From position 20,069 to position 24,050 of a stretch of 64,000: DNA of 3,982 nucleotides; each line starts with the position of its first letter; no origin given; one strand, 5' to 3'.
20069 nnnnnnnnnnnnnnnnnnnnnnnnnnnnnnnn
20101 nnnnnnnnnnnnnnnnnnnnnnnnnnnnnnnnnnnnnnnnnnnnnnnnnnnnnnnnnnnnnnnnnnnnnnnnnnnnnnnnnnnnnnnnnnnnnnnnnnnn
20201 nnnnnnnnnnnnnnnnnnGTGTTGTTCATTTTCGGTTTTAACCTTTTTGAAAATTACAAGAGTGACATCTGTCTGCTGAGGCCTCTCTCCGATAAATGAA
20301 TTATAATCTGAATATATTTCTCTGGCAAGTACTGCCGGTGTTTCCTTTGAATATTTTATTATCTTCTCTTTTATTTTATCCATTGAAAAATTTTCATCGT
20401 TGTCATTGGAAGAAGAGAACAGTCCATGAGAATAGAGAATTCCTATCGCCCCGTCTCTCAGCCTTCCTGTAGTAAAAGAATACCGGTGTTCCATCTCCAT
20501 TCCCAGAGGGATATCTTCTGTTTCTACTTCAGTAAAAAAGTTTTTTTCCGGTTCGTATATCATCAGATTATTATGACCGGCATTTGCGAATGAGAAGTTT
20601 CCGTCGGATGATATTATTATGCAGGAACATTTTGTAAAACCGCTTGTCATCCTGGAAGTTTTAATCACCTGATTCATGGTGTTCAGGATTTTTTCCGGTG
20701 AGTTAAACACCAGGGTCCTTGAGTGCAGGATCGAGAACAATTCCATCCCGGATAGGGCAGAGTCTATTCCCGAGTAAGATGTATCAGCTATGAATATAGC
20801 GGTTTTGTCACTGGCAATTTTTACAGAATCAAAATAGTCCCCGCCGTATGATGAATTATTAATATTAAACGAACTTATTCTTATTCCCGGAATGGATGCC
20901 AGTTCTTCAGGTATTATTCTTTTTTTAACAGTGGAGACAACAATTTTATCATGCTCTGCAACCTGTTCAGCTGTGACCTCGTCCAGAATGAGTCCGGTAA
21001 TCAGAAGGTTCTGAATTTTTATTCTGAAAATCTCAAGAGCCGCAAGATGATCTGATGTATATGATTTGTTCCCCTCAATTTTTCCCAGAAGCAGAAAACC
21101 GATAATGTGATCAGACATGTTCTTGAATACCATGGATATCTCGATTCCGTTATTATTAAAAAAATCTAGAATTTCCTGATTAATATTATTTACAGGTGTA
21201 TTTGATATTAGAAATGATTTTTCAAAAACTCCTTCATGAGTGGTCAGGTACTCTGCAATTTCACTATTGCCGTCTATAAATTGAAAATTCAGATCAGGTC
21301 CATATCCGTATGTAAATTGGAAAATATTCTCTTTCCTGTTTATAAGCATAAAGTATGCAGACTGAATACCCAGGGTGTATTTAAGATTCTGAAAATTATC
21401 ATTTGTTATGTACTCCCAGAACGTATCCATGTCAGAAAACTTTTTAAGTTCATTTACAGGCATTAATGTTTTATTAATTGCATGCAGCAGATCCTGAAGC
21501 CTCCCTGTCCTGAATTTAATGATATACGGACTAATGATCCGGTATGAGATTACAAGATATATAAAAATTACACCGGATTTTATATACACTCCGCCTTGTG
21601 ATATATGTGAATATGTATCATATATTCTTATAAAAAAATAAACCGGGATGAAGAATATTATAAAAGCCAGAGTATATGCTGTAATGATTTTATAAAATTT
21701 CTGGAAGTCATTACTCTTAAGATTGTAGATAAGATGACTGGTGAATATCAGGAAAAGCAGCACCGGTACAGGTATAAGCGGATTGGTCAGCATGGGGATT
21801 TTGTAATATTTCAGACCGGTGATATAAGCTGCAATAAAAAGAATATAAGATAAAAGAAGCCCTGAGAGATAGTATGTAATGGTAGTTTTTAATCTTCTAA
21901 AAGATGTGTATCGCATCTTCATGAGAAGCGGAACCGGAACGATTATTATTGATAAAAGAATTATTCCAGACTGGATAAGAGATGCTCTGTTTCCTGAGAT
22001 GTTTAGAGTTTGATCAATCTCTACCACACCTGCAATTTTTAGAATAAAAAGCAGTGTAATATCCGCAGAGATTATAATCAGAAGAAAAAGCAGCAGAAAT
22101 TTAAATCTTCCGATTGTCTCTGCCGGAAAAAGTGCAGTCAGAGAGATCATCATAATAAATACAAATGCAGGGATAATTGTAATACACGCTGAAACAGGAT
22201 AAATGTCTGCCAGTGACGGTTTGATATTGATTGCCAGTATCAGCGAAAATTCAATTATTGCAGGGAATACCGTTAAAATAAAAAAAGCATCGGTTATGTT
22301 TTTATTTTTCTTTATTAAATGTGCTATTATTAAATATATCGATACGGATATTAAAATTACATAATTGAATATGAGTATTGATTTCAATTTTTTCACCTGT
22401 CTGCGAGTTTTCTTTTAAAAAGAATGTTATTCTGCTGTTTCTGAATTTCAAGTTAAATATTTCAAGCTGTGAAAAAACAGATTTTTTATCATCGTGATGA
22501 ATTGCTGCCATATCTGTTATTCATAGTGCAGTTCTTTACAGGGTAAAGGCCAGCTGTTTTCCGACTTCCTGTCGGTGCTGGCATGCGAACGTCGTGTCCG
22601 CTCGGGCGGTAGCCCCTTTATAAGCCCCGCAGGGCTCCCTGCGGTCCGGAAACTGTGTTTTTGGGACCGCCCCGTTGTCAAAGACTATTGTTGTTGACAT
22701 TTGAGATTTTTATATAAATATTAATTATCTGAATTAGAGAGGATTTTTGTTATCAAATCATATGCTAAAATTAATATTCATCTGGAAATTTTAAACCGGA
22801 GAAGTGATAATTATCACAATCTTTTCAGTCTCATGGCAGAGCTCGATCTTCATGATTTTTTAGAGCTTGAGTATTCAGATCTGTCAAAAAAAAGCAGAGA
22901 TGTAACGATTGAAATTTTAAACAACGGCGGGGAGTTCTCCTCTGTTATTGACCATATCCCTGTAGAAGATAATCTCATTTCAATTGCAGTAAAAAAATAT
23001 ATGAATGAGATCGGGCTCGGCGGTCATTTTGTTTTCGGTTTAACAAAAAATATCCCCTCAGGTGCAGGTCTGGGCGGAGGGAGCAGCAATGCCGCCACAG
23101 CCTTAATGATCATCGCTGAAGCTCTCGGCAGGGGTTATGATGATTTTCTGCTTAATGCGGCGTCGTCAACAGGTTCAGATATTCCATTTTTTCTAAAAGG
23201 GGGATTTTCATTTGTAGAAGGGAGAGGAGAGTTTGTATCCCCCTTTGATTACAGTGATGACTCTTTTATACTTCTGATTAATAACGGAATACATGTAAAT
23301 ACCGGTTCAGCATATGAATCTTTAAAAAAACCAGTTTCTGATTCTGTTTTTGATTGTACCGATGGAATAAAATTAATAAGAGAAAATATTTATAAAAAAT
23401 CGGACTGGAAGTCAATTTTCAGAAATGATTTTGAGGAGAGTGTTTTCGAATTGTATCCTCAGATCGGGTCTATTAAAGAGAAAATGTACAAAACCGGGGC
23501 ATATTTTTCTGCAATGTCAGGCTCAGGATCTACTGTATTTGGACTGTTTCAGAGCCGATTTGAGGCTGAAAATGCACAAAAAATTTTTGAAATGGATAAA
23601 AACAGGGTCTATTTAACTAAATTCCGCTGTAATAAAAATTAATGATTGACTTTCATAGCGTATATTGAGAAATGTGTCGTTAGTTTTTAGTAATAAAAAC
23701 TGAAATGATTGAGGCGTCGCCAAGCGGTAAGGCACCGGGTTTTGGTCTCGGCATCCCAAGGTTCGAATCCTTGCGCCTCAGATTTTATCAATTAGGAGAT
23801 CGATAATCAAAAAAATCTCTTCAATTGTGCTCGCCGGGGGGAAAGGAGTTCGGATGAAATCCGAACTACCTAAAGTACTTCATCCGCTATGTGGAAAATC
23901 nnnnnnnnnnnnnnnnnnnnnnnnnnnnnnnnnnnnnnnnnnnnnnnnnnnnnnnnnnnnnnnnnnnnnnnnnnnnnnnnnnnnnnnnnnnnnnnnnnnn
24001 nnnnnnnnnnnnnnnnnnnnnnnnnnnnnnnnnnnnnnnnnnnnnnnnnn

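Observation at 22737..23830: Two genes in one operon (ispE and glmU) appear to initiate at ATC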

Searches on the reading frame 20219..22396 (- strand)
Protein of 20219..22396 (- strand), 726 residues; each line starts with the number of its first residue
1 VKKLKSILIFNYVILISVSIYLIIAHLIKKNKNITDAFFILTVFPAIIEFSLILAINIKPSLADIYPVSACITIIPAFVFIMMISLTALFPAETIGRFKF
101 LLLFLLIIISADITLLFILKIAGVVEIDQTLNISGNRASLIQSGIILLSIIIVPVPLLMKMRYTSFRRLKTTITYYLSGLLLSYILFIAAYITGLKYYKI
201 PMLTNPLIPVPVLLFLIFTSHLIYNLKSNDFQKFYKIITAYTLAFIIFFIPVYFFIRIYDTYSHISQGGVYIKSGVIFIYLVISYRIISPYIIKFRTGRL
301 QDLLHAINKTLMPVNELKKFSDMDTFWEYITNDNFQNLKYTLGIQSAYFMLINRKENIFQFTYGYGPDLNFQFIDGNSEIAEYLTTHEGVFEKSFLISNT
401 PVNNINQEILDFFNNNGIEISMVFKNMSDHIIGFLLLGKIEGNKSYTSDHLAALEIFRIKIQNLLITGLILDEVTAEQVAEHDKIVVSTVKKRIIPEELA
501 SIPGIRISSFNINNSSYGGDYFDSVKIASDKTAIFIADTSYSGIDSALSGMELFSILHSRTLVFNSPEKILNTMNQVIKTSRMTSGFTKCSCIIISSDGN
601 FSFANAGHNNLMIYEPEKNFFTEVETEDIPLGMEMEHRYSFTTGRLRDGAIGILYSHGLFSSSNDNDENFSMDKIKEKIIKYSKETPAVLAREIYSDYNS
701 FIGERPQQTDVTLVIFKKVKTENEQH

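Call 80: search_protein_families(library=pfam, proteins=[window:20219-22396:-], max_evalue=0.00001)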
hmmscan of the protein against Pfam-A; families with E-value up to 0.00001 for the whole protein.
window:20219-22396:- (726 aa): 1 family
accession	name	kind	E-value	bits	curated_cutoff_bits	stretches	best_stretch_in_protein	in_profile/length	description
PF07228.17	SpoIIE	-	4.8e-24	85.8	25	1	530-717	3-190/192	Stage II sporulation protein E (SpoIIE)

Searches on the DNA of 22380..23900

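Call 56: search_rna_families(source=window, start=22380, end=23900, threshold=evalue, max_evalue=1)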
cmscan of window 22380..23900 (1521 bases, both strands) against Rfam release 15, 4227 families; matches with E-value up to 1: 1.
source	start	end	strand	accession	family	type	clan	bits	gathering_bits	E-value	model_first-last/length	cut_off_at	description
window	23710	23781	+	RF00005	tRNA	Gene; tRNA;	CL00001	57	29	2.8e-11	1-71/71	no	tRNA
